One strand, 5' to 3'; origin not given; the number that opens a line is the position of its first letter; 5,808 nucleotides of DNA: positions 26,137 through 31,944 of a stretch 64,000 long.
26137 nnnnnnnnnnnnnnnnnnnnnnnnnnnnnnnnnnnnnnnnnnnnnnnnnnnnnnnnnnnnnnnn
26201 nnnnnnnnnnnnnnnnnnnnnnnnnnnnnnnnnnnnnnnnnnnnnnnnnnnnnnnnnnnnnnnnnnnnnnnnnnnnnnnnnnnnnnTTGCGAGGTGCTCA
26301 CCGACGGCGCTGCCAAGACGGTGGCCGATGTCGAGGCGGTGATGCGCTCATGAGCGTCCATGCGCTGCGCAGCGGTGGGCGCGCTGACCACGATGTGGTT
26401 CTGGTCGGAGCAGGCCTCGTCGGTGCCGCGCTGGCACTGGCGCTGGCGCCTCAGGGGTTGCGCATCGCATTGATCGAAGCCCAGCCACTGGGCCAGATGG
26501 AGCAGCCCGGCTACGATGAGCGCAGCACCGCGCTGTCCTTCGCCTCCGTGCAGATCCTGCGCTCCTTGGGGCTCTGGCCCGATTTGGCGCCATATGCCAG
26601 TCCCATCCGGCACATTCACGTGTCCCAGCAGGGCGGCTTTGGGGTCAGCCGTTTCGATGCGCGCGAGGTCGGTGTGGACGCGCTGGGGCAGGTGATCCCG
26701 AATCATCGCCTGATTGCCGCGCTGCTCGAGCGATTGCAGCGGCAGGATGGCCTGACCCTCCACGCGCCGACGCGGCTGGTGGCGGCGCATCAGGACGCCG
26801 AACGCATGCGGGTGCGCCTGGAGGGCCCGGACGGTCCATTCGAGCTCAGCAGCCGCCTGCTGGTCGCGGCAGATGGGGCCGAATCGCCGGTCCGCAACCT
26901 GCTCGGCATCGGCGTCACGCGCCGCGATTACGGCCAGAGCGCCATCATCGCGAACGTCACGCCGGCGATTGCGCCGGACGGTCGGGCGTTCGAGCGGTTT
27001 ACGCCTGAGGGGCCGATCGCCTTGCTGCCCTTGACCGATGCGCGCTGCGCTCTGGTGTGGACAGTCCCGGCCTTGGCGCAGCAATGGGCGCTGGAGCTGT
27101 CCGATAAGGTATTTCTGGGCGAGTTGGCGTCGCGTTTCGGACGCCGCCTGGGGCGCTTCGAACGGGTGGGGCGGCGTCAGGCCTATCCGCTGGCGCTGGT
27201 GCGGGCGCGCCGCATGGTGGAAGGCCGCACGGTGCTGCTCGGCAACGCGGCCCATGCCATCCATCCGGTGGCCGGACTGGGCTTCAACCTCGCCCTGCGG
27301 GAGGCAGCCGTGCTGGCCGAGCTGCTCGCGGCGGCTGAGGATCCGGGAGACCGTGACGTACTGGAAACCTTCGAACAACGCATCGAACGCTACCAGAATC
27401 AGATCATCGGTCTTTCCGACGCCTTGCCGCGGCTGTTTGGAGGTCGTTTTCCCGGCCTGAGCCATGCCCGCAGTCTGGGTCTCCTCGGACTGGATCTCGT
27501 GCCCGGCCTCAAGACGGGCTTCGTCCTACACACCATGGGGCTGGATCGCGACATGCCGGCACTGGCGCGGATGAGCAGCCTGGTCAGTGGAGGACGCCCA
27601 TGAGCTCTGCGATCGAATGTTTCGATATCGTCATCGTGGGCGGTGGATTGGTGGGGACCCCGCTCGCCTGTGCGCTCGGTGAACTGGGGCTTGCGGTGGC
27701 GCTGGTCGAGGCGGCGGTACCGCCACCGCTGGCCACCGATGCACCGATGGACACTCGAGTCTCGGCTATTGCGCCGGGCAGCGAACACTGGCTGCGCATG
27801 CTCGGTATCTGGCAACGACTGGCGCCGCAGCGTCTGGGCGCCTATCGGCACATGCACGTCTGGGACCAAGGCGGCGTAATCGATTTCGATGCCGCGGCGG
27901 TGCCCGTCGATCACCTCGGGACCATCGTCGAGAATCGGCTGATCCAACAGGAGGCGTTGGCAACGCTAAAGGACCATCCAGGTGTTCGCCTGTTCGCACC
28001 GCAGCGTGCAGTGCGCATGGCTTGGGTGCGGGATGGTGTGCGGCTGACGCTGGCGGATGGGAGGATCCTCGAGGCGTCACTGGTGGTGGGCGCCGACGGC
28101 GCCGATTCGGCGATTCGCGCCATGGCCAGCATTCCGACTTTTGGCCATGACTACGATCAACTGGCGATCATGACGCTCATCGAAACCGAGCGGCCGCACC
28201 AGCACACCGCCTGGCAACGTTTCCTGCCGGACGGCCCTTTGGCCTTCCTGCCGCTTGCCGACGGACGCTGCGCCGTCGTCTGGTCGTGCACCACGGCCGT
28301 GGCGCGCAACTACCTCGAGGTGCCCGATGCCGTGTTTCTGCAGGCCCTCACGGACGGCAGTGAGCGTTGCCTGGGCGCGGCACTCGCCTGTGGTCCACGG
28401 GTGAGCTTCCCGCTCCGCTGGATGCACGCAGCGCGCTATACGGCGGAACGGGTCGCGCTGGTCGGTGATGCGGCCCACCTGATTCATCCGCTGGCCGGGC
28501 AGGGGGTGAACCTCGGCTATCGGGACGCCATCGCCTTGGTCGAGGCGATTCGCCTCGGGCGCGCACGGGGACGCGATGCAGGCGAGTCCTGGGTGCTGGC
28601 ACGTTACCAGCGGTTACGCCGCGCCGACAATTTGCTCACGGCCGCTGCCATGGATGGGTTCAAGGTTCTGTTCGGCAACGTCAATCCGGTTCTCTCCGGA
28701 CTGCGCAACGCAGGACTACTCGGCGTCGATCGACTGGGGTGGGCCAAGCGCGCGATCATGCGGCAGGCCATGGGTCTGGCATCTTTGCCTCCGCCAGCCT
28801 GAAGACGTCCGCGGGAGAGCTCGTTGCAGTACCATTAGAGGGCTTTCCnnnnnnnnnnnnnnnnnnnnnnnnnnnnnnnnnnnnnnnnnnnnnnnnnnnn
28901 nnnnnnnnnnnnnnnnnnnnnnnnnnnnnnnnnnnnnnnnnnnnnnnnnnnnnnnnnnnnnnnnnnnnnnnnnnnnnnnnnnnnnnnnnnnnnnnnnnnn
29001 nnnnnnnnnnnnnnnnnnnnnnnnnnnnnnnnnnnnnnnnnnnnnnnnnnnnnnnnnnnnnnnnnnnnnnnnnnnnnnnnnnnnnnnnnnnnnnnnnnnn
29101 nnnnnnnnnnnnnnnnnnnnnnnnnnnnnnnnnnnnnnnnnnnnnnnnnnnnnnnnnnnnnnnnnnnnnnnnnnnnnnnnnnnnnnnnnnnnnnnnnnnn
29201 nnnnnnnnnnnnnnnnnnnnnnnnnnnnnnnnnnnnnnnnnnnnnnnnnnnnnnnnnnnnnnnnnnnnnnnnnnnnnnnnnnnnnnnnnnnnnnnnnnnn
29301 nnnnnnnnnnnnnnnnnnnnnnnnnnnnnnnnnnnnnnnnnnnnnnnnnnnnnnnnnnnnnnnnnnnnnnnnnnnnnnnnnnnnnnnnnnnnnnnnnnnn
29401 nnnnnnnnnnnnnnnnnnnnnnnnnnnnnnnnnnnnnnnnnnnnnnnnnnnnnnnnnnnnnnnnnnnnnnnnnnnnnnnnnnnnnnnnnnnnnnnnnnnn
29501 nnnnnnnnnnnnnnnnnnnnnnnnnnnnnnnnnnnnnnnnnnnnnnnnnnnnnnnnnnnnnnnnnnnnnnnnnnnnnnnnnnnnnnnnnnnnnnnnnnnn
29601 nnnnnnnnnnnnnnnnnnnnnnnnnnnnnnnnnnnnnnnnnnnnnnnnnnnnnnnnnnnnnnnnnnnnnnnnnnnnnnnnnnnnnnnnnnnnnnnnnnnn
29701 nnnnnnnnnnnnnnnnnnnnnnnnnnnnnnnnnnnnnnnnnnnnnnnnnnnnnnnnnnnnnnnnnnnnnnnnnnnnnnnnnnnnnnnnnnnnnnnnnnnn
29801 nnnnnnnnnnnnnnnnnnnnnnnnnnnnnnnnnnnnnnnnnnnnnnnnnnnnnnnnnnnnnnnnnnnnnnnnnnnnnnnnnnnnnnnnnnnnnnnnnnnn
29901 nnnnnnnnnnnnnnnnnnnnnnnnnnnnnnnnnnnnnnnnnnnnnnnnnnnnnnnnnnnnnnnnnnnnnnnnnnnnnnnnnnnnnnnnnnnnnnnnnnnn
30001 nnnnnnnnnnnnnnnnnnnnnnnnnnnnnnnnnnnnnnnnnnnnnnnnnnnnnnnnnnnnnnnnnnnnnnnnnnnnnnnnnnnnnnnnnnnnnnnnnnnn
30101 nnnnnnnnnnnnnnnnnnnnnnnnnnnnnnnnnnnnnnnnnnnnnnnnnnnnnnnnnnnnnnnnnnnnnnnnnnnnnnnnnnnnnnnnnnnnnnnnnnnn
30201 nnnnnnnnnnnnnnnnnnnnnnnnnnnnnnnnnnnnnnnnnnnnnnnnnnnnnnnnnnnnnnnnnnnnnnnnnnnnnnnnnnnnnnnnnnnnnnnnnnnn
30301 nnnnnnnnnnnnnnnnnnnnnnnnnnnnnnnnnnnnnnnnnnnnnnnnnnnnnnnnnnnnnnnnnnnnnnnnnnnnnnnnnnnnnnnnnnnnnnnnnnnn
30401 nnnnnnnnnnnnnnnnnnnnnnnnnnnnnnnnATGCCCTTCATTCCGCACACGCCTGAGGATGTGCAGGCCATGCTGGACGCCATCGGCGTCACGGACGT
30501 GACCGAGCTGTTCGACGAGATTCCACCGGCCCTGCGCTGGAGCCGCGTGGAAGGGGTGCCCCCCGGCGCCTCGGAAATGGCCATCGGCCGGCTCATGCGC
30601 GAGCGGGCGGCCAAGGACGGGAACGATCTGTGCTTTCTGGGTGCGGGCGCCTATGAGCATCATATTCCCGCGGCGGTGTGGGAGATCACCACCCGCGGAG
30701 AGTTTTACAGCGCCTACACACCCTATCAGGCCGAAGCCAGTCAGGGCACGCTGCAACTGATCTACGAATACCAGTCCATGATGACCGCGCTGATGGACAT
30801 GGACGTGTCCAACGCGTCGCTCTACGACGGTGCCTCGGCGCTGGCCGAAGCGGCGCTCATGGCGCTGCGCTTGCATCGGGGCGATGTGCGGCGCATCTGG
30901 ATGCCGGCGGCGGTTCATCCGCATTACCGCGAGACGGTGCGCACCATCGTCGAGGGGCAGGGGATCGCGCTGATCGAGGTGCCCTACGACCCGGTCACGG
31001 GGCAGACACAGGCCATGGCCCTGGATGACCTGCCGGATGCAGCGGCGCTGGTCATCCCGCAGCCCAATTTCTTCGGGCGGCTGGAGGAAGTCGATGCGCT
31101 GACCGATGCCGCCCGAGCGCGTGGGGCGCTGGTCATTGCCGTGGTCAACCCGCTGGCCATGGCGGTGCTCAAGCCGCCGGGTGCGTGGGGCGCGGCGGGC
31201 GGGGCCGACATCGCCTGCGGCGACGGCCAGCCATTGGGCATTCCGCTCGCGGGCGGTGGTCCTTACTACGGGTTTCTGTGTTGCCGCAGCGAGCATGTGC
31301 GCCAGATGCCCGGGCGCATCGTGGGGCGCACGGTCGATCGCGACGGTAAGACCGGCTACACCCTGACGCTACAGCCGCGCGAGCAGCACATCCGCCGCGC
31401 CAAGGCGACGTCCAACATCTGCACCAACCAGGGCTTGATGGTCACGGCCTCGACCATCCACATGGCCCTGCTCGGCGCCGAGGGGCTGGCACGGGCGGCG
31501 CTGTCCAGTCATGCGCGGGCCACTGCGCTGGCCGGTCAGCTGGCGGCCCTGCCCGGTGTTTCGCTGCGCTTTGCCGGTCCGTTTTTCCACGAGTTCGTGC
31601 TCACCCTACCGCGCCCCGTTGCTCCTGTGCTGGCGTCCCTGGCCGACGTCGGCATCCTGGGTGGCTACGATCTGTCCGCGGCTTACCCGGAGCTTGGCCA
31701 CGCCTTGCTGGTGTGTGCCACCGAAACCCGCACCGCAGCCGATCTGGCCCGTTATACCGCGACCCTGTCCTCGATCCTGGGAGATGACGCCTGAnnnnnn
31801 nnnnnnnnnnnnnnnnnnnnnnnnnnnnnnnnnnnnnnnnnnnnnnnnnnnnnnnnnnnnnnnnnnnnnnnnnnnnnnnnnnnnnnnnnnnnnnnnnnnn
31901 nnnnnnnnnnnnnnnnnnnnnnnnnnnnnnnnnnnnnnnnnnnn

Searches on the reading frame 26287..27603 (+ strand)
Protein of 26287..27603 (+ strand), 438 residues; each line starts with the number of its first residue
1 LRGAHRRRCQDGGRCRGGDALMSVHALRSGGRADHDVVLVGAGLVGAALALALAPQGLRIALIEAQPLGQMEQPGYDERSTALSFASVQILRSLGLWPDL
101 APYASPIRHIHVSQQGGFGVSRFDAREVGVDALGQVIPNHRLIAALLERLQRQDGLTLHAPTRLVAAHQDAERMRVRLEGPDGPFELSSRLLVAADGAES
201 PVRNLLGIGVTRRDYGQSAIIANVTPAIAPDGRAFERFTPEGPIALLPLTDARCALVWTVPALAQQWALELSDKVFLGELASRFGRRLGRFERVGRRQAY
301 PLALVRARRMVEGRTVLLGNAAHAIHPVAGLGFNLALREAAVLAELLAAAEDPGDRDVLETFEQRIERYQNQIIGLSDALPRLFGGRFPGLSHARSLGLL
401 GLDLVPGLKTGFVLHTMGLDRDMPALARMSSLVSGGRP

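Call 29: search_protein_families(library=pfam, proteins=[window:26287-27603:+])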
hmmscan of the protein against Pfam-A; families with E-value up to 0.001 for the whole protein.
window:26287-27603:+ (438 aa): 4 families
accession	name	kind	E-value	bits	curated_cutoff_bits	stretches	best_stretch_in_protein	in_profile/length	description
PF01494.25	FAD_binding_3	-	2.1e-35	123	22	1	35-373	2-345/349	FAD binding domain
PF01266.30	DAO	-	4.1e-07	30.3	27.9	1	36-69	1-35/353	FAD dependent oxidoreductase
PF05834.18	Lycopene_cycl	-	6.6e-07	29.2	23.4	0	36-67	1-34/380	Lycopene cyclase protein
PF07992.20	Pyr_redox_2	-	0.00016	21.6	26.1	0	14-67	123-175/291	Pyridine nucleotide-disulphide oxidoreductase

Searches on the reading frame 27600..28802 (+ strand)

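Call 29: search_protein_families(library=pfam, proteins=[window:27600-28802:+])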
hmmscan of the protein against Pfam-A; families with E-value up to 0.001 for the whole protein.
window:27600-28802:+ (400 aa): 3 families
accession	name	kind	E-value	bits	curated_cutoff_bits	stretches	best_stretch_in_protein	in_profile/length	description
PF01494.25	FAD_binding_3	-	1.1e-24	87.8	22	1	9-341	3-339/349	FAD binding domain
PF07992.20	Pyr_redox_2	-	2.6e-05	24.3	26.1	0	10-39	145-174/291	Pyridine nucleotide-disulphide oxidoreductase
PF08491.16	SE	-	0.00019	21.1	20.1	1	268-318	115-165/276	Squalene epoxidase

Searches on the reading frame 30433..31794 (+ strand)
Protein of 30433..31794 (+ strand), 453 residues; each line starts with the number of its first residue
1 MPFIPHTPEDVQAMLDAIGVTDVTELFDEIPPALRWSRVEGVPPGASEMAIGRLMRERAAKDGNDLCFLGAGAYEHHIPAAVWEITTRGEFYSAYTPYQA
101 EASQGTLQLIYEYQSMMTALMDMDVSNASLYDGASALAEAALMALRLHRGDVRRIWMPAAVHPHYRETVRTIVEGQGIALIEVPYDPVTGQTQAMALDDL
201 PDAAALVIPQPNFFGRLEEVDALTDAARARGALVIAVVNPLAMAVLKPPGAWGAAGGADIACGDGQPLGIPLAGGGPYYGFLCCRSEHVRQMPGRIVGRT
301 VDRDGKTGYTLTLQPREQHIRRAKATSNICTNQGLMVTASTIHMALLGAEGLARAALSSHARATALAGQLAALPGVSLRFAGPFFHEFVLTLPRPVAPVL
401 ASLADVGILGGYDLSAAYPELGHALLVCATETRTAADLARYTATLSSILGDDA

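Call 29: search_protein_families(library=pfam, proteins=[window:30433-31794:+])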
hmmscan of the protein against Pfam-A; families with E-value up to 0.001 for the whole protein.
window:30433-31794:+ (453 aa): 1 family
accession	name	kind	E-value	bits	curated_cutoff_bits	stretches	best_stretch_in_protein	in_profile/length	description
PF02347.22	GDC-P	-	2e-112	376.6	26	1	3-440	3-424/429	Glycine cleavage system P-protein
